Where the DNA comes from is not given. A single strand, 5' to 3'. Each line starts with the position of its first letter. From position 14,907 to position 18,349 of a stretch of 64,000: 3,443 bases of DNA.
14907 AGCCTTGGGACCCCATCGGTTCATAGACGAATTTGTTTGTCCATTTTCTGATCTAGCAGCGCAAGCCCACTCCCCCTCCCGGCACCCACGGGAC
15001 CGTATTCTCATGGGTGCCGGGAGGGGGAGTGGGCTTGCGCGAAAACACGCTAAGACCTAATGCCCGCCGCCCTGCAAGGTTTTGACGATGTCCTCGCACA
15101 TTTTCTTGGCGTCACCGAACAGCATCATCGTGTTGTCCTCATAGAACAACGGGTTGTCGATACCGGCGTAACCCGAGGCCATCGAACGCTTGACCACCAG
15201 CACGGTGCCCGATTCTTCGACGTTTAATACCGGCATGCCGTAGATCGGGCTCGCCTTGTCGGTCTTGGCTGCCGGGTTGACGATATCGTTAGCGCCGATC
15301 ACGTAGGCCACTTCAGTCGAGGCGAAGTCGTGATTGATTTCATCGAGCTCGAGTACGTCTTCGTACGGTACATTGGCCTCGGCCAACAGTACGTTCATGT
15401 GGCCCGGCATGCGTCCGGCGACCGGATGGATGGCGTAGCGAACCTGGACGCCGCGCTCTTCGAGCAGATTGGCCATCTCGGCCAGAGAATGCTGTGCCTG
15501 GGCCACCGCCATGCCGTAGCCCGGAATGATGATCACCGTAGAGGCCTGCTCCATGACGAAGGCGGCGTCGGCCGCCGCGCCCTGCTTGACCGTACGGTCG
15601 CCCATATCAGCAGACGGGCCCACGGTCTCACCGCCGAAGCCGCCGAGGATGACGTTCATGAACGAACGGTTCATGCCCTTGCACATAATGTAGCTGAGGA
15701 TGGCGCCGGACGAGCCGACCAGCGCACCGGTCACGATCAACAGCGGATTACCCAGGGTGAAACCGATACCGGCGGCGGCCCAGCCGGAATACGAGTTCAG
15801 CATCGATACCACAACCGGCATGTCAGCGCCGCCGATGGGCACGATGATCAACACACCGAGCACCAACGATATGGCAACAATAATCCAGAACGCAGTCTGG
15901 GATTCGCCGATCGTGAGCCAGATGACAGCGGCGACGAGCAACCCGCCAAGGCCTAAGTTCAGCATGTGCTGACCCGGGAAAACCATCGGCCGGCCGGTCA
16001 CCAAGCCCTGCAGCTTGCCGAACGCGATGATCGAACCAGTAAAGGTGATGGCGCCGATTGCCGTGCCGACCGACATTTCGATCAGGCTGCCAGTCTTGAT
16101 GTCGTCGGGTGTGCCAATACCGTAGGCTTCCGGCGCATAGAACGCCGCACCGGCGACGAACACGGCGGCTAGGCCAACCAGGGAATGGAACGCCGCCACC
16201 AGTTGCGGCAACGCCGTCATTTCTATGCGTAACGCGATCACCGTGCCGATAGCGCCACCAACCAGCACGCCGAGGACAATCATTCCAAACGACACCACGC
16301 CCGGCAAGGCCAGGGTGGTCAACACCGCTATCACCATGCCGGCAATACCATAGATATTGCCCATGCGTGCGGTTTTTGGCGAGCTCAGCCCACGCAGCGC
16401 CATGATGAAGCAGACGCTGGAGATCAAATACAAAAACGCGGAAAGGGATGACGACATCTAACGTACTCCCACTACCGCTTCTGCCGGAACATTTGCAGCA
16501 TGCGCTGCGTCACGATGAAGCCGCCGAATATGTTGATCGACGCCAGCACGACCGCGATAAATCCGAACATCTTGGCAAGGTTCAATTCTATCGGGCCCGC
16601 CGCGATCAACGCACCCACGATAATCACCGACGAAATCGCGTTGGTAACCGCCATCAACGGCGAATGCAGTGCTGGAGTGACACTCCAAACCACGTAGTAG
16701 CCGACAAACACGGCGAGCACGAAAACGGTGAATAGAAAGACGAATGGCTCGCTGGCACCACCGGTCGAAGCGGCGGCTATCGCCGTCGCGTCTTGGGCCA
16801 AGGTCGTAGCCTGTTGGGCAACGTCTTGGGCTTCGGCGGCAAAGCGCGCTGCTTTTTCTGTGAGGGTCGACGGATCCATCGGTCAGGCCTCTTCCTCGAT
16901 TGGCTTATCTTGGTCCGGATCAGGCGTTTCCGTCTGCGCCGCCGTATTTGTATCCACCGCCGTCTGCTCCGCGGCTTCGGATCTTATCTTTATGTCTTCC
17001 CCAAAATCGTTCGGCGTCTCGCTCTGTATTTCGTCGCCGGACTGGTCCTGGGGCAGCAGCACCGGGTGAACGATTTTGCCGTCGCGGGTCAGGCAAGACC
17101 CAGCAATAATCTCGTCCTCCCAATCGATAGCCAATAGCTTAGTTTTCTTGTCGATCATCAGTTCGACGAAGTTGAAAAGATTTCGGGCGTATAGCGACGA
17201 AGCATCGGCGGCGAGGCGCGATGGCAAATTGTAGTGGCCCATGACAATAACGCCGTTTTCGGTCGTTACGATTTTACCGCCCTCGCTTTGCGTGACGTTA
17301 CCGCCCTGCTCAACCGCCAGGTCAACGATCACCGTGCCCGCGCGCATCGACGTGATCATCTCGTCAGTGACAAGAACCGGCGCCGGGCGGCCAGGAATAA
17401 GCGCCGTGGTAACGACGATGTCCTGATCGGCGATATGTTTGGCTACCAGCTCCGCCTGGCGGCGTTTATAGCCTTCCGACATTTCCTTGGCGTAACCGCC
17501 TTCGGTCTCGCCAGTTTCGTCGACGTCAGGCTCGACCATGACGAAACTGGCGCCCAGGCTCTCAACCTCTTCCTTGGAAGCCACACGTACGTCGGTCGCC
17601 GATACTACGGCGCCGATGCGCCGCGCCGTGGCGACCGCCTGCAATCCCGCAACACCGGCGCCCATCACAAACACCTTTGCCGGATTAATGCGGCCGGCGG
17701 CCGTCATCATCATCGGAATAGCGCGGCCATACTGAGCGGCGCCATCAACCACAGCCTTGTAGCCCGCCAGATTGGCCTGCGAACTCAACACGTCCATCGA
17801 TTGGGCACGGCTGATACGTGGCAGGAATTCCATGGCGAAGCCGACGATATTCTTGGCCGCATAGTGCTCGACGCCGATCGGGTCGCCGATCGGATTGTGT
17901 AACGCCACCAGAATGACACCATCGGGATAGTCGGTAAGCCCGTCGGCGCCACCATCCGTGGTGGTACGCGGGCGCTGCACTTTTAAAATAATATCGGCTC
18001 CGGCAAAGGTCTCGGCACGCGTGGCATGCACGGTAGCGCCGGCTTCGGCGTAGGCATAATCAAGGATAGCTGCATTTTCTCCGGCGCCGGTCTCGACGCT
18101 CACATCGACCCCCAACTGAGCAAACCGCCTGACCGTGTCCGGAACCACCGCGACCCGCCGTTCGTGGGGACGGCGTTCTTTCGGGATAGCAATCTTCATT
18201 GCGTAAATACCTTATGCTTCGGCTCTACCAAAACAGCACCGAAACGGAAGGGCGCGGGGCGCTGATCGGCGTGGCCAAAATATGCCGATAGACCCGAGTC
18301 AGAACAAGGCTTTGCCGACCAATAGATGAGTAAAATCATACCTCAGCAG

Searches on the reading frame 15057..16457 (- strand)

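Call 49: search_protein_families(library=pfam, max_evalue=0.00001, proteins=[window:15057-16457:-])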
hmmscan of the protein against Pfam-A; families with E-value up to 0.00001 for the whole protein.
window:15057-16457:- (466 aa): 1 family
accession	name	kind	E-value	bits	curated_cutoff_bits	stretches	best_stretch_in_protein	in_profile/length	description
PF02233.22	PNTB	-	2.6e-195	650.2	31.7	1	8-459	3-455/456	NAD(P) transhydrogenase beta subunit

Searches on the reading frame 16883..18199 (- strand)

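Call 49: search_protein_families(library=pfam, max_evalue=0.00001, proteins=[window:16883-18199:-])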
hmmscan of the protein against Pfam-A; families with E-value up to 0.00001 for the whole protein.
window:16883-18199:- (438 aa): 2 families
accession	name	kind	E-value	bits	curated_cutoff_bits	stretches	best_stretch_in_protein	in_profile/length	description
PF01262.27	AlaDh_PNT_C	-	8.8e-67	225.1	23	1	149-378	1-213/214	Alanine dehydrogenase/PNT, C-terminal domain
PF05222.21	AlaDh_PNT_N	-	1.4e-37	129.4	30.4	1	5-145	2-136/136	Alanine dehydrogenase/PNT, N-terminal domain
